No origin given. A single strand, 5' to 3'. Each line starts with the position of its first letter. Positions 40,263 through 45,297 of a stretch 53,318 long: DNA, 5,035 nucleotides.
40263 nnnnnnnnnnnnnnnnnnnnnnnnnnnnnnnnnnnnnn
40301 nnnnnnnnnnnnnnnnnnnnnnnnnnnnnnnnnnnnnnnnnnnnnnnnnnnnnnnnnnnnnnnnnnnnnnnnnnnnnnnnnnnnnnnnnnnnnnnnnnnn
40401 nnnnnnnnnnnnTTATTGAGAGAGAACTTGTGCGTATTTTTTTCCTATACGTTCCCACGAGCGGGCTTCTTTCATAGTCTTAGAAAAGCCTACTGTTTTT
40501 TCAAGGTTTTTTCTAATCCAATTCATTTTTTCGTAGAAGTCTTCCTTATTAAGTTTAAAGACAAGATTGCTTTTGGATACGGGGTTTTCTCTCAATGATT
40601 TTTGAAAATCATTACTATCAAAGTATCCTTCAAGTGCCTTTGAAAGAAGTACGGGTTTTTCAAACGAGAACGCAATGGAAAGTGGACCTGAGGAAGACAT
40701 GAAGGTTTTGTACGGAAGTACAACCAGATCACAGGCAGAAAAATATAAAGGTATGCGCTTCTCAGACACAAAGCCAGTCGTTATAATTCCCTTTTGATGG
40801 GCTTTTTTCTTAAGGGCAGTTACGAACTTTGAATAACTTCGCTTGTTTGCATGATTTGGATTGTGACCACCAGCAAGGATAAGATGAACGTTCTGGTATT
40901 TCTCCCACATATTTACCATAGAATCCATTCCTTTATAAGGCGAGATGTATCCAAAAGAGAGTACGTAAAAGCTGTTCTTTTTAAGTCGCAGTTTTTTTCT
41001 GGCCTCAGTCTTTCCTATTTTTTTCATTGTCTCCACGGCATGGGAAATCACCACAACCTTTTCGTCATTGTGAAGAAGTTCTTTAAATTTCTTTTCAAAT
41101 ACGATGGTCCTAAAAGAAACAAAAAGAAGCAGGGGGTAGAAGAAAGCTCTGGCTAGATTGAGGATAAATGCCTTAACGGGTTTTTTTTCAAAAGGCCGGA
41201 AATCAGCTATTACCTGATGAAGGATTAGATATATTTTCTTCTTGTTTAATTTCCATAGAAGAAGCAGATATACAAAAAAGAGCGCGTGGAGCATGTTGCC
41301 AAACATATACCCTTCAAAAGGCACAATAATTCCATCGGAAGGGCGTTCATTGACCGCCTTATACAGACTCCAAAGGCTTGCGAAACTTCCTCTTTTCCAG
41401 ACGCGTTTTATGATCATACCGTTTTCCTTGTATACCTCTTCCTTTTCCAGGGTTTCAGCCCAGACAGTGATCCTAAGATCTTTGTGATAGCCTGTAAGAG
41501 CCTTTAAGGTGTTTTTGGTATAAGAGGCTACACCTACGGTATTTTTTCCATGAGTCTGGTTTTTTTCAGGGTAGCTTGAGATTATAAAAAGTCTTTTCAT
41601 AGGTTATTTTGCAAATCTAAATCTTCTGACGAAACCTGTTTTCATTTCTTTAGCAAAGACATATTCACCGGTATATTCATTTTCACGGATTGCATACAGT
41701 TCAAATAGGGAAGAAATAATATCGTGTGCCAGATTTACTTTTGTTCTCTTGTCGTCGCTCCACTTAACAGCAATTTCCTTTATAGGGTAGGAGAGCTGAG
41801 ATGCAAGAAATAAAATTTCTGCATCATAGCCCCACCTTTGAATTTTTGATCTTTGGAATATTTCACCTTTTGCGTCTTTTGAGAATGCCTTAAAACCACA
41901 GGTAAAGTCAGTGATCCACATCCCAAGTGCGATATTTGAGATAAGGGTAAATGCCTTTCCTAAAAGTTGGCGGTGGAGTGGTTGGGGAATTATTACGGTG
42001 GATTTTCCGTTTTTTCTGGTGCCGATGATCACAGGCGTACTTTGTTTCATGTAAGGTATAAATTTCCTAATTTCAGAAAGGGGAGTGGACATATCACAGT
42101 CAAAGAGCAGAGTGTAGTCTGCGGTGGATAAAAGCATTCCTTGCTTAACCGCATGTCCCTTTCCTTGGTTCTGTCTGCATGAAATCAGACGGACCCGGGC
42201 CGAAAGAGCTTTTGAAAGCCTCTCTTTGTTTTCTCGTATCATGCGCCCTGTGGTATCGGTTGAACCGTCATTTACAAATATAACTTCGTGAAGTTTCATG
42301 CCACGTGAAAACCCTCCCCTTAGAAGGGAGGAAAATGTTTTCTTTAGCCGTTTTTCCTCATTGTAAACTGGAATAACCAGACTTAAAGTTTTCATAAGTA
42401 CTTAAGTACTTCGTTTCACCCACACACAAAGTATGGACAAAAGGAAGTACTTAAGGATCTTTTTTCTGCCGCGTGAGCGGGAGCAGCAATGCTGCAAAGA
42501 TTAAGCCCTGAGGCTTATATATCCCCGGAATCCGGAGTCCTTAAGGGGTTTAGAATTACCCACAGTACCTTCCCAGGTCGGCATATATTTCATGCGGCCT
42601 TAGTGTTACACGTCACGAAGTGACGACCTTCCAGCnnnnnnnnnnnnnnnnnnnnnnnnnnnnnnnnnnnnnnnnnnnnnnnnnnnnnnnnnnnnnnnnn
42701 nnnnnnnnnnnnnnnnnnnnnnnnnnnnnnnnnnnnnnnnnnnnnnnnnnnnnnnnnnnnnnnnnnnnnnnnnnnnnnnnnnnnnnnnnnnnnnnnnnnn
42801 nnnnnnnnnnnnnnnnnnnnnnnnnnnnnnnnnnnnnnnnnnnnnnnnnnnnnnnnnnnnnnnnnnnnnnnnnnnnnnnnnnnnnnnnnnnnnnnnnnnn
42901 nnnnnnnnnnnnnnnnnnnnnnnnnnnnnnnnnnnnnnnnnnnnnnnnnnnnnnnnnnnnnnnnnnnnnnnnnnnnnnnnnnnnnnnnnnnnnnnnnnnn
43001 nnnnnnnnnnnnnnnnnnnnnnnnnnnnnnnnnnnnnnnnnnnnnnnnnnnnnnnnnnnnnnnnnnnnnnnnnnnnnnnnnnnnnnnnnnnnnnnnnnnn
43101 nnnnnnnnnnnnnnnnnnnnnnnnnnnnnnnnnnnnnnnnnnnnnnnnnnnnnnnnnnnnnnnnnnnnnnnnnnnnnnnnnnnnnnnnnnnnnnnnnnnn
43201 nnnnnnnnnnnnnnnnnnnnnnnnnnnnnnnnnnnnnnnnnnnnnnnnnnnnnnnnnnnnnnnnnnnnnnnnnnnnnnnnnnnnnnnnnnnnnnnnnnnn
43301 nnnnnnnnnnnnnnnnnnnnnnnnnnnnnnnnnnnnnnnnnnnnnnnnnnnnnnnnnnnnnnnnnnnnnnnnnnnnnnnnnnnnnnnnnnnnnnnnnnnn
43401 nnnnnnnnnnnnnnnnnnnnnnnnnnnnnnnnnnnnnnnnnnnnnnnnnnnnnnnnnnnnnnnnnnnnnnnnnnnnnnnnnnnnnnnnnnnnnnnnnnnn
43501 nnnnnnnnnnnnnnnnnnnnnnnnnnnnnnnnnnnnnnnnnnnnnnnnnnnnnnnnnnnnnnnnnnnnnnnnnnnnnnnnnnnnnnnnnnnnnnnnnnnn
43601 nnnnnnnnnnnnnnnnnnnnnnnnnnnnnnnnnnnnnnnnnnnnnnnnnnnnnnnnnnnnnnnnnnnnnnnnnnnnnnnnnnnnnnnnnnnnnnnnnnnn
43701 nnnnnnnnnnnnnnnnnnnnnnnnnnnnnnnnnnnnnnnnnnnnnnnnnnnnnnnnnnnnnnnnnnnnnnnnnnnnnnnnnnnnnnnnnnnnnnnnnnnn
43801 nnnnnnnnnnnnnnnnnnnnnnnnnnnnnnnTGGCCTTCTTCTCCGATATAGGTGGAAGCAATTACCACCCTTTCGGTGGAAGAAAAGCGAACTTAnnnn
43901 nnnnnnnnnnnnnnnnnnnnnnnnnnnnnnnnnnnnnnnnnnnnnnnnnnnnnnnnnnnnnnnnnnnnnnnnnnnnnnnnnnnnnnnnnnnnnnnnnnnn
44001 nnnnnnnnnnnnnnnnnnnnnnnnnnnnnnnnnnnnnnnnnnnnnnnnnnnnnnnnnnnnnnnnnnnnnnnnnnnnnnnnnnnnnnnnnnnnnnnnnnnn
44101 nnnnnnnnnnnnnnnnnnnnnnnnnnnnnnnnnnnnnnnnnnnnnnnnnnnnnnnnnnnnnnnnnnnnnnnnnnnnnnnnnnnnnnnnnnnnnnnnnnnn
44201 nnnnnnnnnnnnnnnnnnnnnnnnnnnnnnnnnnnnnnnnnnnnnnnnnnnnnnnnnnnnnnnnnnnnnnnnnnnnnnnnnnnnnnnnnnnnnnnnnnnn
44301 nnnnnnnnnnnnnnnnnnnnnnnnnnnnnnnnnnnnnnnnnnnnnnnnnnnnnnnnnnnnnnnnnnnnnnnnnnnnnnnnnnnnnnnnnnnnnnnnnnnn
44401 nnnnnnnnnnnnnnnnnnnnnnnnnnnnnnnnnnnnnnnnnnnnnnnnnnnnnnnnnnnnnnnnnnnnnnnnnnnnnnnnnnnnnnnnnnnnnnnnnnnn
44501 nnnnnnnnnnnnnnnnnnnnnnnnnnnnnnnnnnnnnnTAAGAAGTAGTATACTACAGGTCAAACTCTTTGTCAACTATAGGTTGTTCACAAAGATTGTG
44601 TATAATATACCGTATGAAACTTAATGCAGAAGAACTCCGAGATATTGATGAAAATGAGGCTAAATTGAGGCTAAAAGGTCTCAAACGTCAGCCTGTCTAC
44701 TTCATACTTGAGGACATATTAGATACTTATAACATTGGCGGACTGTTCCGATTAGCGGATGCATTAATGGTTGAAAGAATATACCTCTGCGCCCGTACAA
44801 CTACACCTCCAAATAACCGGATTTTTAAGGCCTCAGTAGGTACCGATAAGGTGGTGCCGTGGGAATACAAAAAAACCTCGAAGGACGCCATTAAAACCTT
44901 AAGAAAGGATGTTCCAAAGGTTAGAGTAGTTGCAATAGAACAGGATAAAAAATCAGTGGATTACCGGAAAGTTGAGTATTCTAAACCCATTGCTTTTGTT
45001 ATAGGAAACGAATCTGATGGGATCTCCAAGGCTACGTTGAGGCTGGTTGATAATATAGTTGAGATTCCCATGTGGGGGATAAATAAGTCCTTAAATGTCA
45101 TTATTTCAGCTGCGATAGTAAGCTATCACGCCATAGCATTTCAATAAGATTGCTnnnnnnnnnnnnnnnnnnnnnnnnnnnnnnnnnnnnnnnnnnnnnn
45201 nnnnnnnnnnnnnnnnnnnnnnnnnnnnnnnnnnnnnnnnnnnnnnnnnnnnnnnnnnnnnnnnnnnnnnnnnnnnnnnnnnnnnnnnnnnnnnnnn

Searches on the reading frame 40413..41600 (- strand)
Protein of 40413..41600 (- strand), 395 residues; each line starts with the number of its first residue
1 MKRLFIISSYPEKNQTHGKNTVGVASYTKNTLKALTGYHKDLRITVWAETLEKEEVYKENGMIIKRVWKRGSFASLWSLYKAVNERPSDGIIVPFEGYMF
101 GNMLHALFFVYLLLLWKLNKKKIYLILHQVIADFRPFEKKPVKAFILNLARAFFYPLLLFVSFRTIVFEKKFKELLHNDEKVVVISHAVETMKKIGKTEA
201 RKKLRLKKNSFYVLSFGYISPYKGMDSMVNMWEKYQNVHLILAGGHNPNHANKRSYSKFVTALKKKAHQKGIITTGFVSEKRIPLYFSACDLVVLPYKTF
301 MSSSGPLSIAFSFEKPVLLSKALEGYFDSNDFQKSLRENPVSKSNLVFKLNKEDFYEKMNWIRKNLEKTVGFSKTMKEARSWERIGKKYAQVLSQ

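Call 9: search_protein_families(library=pfam, proteins=[window:40413-41600:-], max_evalue=0.001)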
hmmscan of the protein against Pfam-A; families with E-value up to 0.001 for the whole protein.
window:40413-41600:- (395 aa): 2 families
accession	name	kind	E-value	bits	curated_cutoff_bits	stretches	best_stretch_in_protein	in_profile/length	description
PF00534.26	Glycos_transf_1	-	1.8e-10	41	26.4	1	197-326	2-127/172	Glycosyl transferases group 1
PF13692.12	Glyco_trans_1_4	-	1.7e-07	32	27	1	212-322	3-108/142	Glycosyl transferases group 1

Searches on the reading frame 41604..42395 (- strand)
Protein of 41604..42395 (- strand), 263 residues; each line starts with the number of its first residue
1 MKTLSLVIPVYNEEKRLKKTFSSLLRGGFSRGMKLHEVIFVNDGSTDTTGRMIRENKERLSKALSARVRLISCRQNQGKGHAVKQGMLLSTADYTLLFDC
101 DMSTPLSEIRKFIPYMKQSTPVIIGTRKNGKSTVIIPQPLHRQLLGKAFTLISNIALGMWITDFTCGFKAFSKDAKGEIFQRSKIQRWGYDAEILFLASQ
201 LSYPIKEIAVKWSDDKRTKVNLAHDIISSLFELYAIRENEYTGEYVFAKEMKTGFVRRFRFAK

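Call 9: search_protein_families(library=pfam, proteins=[window:41604-42395:-], max_evalue=0.001)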
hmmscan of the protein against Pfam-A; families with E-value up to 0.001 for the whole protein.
window:41604-42395:- (263 aa): 2 families
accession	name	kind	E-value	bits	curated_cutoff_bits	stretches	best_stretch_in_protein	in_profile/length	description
PF00535.33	Glycos_transf_2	-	3.5e-25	89.3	23.3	1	5-175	1-163/168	Glycosyl transferase family 2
PF13641.12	Glyco_tranf_2_3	-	9.9e-06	26.2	27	1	4-128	3-123/230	Glycosyltransferase like family 2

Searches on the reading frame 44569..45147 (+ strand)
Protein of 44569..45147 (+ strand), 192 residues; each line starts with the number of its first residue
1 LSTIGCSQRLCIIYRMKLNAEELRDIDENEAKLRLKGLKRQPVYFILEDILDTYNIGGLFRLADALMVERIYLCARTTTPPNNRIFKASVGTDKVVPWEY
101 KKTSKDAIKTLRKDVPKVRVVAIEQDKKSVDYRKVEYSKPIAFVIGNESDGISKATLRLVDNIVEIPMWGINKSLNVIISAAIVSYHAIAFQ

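Call 70: search_protein_families(library=pfam, proteins=[window:44569-45147:+], max_evalue=0.01)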
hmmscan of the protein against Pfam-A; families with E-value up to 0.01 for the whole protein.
window:44569-45147:+ (192 aa): 1 family
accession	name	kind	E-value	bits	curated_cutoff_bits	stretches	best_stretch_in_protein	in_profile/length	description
PF00588.24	SpoU_methylase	-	1.5e-30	106.6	29.7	1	43-186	2-142/142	SpoU rRNA Methylase family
